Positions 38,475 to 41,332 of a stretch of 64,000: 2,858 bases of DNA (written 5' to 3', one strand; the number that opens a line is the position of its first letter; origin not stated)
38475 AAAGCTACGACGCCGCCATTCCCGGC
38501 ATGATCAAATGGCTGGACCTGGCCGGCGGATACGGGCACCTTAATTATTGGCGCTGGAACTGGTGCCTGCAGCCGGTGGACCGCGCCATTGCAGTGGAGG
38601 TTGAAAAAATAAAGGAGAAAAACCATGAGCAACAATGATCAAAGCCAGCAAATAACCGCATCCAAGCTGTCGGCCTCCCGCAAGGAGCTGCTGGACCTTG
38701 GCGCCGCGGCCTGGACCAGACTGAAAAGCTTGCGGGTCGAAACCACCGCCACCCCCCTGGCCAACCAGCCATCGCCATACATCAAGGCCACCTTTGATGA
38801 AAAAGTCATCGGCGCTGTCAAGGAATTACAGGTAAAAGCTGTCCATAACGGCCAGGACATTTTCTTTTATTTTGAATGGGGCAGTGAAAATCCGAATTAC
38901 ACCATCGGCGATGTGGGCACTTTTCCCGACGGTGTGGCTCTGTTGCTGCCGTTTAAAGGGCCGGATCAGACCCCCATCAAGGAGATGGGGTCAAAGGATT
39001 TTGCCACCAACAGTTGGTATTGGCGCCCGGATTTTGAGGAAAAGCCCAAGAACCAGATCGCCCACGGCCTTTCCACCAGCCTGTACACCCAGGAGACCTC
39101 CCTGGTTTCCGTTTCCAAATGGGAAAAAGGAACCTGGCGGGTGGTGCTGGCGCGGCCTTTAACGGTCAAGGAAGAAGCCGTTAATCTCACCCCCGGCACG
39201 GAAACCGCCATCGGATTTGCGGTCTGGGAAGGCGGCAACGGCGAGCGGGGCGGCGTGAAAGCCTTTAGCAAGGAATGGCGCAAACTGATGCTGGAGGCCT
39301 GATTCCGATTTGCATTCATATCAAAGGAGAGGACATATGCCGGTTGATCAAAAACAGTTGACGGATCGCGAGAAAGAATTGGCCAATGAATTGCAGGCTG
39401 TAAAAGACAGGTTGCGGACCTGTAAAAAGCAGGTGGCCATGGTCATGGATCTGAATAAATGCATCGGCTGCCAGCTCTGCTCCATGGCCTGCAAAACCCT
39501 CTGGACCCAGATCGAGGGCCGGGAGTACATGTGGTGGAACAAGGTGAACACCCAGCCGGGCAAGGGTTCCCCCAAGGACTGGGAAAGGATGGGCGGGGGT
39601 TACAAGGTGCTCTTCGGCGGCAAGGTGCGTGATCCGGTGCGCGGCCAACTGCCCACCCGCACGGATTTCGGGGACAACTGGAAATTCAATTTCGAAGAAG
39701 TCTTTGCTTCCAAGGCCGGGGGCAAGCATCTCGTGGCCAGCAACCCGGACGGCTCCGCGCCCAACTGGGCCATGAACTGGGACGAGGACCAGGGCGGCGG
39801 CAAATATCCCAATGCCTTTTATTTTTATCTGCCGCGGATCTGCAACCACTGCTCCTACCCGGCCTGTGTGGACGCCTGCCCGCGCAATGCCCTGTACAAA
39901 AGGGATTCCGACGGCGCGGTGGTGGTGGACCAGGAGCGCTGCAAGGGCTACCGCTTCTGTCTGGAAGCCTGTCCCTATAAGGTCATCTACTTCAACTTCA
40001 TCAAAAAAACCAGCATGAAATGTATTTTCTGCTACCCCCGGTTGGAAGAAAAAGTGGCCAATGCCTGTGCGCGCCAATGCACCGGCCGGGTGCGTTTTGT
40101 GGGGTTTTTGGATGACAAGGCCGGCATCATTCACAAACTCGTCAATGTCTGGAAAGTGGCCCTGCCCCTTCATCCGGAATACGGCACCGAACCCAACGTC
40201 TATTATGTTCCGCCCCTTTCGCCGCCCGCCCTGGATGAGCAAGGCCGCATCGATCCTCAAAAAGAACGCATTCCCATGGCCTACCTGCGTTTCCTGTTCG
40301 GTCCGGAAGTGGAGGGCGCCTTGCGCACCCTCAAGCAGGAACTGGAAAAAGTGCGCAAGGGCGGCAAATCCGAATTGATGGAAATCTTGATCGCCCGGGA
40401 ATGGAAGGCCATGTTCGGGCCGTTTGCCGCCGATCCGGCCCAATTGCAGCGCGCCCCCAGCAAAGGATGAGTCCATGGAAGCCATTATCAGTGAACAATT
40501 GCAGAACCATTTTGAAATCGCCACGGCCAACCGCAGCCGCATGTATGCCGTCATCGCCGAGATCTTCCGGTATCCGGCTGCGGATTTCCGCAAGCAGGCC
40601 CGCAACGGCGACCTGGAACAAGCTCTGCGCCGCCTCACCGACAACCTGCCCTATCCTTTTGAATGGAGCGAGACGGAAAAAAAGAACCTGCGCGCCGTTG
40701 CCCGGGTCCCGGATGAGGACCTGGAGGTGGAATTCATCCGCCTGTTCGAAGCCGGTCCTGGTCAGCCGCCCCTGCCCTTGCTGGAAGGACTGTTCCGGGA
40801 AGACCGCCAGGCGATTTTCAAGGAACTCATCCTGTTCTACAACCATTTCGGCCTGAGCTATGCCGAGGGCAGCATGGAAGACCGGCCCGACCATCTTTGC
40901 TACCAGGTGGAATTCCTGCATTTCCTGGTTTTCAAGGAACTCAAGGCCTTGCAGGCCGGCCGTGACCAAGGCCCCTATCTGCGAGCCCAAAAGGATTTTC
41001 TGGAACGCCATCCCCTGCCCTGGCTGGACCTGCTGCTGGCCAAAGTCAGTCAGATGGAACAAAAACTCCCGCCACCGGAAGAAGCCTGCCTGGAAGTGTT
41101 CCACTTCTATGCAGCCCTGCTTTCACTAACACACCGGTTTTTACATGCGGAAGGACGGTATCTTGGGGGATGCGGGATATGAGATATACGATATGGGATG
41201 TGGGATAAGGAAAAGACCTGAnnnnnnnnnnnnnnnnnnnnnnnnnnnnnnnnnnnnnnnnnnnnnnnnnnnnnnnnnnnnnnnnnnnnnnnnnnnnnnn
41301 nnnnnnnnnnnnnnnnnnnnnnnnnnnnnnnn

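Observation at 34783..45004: EBDH/Nar-type periplasmic molybdoenzyme genes embedded inside a complete Rieske/cytochrome b complex with an octaheme cytochrome c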

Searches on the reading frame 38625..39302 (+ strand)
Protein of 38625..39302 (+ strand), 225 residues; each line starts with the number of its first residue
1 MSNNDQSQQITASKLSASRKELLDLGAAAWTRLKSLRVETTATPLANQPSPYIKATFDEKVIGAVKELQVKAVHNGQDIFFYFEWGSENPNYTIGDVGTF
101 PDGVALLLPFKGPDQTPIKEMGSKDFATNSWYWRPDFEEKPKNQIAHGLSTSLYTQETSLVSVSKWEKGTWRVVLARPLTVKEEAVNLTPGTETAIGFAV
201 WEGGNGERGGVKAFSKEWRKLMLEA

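Call 3: search_protein_families(library=pfam, proteins=[window:38625-39302:+], max_evalue=0.01)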
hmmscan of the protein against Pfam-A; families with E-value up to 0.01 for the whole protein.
window:38625-39302:+ (225 aa): 1 family
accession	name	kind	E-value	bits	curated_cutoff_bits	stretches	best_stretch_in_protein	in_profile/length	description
PF09459.16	EB_dh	-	2.6e-34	119.7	33.3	1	28-212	2-235/236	Ethylbenzene dehydrogenase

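Call 26: search_protein_families(library=ncbifam, proteins=[window:38625-39302:+], max_evalue=0.001)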
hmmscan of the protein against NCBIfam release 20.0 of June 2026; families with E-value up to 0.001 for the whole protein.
window:38625-39302:+ (225 aa): 3 families
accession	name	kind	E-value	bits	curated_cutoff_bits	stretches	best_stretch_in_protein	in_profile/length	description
TIGR03477.1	DMSO_red_II_gam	subfamily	1.4e-38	132.3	169.85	1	15-221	6-204/206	DMSO reductase family type II enzyme, heme b subunit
NF042980.1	EthbenzDh_ebdC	equivalog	1.7e-34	119.1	400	1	12-218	3-207/214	ethylbenzene dehydrogenase subunit gamma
TIGR03154.1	sulfolob_CbsA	equivalog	3.2e-06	26.3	468.4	1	147-209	336-398/465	cytochrome b558/566 subunit A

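Call 36: search_solved_structures(query=window:38625-39302:+, max_evalue=0.01, show_alignments=2)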
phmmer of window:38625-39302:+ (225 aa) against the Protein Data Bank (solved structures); distinct sequences matched with E-value up to 0.01: 2.
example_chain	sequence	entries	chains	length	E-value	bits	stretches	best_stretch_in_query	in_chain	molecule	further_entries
2ivf_C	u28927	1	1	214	5.3e-27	98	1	13-218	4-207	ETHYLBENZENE DEHYDROGENASE GAMMA-SUBUNIT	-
7b04_C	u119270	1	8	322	4e-15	59.2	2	63-139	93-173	Nitrite oxidoreductase subunit C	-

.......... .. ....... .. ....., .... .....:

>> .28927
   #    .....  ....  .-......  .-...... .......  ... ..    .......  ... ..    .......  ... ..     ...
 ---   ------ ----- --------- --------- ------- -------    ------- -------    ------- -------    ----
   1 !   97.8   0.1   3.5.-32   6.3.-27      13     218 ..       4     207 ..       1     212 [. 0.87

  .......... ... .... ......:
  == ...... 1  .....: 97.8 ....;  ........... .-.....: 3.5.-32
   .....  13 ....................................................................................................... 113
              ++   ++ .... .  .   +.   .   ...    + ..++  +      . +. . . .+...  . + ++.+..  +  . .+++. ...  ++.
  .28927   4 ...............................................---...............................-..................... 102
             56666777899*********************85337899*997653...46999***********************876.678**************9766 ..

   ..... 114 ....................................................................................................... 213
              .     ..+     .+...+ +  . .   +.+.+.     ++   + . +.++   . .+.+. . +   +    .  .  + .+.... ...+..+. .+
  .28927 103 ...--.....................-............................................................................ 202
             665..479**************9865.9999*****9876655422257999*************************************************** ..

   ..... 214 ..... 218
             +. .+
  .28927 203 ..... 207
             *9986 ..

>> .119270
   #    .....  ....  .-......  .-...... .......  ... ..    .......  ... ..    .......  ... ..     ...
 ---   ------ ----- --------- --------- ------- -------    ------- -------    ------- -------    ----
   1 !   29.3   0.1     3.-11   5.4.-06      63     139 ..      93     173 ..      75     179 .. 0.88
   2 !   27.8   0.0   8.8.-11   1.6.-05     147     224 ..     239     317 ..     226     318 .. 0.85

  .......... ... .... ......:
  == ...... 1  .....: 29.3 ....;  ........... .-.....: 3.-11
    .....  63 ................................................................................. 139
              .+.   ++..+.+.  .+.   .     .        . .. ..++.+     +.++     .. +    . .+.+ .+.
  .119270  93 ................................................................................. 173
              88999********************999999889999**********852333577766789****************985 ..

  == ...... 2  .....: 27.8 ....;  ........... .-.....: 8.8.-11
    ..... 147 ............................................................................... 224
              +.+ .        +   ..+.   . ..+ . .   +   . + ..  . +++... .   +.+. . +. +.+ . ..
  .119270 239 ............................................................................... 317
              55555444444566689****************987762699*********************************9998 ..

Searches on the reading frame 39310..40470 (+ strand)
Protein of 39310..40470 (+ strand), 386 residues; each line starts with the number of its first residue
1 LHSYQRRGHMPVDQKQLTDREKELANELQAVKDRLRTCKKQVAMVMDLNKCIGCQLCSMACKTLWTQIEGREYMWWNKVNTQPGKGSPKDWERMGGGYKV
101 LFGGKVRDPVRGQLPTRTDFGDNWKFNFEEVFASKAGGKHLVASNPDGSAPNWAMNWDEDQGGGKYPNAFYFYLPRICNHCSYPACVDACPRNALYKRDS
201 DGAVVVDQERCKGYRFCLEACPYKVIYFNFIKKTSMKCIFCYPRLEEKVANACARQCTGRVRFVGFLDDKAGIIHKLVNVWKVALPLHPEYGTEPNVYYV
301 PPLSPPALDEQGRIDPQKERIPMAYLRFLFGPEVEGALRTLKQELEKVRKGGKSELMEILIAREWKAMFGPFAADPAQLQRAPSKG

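Call 3: search_protein_families(library=pfam, proteins=[window:39310-40470:+], max_evalue=0.01)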
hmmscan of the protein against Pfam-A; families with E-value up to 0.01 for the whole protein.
window:39310-40470:+ (386 aa): 10 families
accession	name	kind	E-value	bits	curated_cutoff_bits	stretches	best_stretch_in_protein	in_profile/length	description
PF13247.11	Fer4_11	-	5e-28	97.7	26.2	1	170-265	2-98/100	4Fe-4S dicluster domain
PF12838.12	Fer4_7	-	2.6e-11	44.2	27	1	178-225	2-52/52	4Fe-4S dicluster domain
PF13237.11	Fer4_10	-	1.1e-10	41.7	25.5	1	175-222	6-53/53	4Fe-4S dicluster domain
PF12797.12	Fer4_2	-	6.3e-08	32.5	24.5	1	44-62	3-21/22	4Fe-4S binding domain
PF12837.12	Fer4_6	-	1.7e-06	28.1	25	0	204-226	2-24/24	4Fe-4S binding domain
PF00037.32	Fer4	-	3.6e-06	27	21.1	1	45-62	2-19/24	4Fe-4S binding domain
PF14697.11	Fer4_21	-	3.9e-05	24.1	35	2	46-63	3-20/59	4Fe-4S dicluster domain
PF13187.11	Fer4_9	-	4.4e-05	23.9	27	1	178-226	2-52/52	4Fe-4S dicluster domain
PF13534.11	Fer4_17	-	0.00053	20.9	22.2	0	178-199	2-21/61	4Fe-4S dicluster domain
PF25160.1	LdpA_Fe-S-bd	-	0.0067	16.6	27.6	1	180-226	4-43/49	LdpA Fe-S cluster-binding domain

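Call 26: search_protein_families(library=ncbifam, proteins=[window:39337-40470:+], max_evalue=0.001)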
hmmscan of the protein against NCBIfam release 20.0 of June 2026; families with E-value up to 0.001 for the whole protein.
window:39337-40470:+ (377 aa): 43 families (the best 25 are shown)
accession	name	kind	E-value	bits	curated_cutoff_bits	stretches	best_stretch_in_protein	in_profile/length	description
TIGR03478.1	DMSO_red_II_bet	subfamily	1.7e-150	500.4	480.7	1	30-360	1-321/321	DMSO reductase family type II enzyme, iron-sulfur subunit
NF042979.1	EthbenzDh_ebdB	equivalog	6.9e-136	452.7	740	1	21-368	9-351/354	ethylbenzene dehydrogenase subunit beta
TIGR01660.1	narH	equivalog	4.4e-70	236.5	524.05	3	155-262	169-276/492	nitrate reductase subunit beta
NF011569.0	PRK14993.1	equivalog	7.9e-39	133.6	416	2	164-291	95-222/244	tetrathionate reductase subunit TtrB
NF041715.1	arsenate_red_ArrB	equivalog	2e-36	125.7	450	3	151-220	39-107/233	arsenate respiratory reductase iron-sulfur subunit ArrB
NF045797.1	DsrO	equivalog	3.2e-32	111.9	200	1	164-291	98-234/235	sulfate reduction electron transfer complex DsrMKJOP subunit DsrO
TIGR03149.1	cyt_nit_nrfC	equivalog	2.5e-30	105.5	377.6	1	154-292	79-217/225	cytochrome c nitrite reductase Fe-S protein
TIGR02951.1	DMSO_dmsB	equivalog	5.9e-27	94.7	214.1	1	150-259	46-154/161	DMSO/selenate family reductase complex B subunit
NF008134.0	PRK10882.1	equivalog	4.3e-20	72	263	2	160-249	104-199/329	hydrogenase 2 operon protein HybA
NF045715.1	sulf_resp_HmcB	equivalog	1.8e-19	70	420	1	166-251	104-191/307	sulfate respiration complex iron-sulfur protein HmcB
NF041782.1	mnquin_red_QrcC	equivalog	8.2e-18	64.9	400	1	152-223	48-122/239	menaquinone reductase iron-sulfur cluster-binding subunit QrcC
NF007382.0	PRK09898.1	equivalog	1.5e-17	63.8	213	1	151-244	107-193/208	ferredoxin-like protein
TIGR01582.1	FDH-beta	equivalog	1.5e-16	60.4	334.7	1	167-262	91-186/283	formate dehydrogenase subunit beta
NF038355.1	FDH3_beta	equivalog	6.6e-10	39.3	240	1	169-241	54-130/180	formate dehydrogenase FDH3 subunit beta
TIGR02700.1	flavo_MJ0208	hypoth_equivalog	2.6e-09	36.7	251.35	1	159-218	140-195/234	dihydromethanopterin reductase (acceptor)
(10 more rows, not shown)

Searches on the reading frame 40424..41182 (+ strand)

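Call 3: search_protein_families(library=pfam, proteins=[window:40424-41182:+], max_evalue=0.01)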
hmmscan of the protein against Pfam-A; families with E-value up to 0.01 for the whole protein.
window:40424-41182:+ (252 aa): 1 family
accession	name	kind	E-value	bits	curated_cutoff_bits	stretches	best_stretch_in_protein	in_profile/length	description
PF02613.20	Nitrate_red_del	-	2.4e-18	67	22.2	1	83-204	19-134/136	Nitrate reductase delta subunit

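Call 26: search_protein_families(library=ncbifam, proteins=[window:40475-41182:+], max_evalue=0.001)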
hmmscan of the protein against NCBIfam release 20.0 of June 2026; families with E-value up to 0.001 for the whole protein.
window:40475-41182:+ (235 aa): 2 families
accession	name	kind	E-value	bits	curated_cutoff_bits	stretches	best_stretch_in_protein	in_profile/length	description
TIGR03482.1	DMSO_red_II_cha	subfamily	3e-42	144.9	152.3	1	20-198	2-165/197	DMSO reductase family type II enzyme chaperone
NF042981.1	EthbenzDh_ebdD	equivalog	1.3e-31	110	360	1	10-198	10-195/222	ethylbenzene dehydrogenase subunit delta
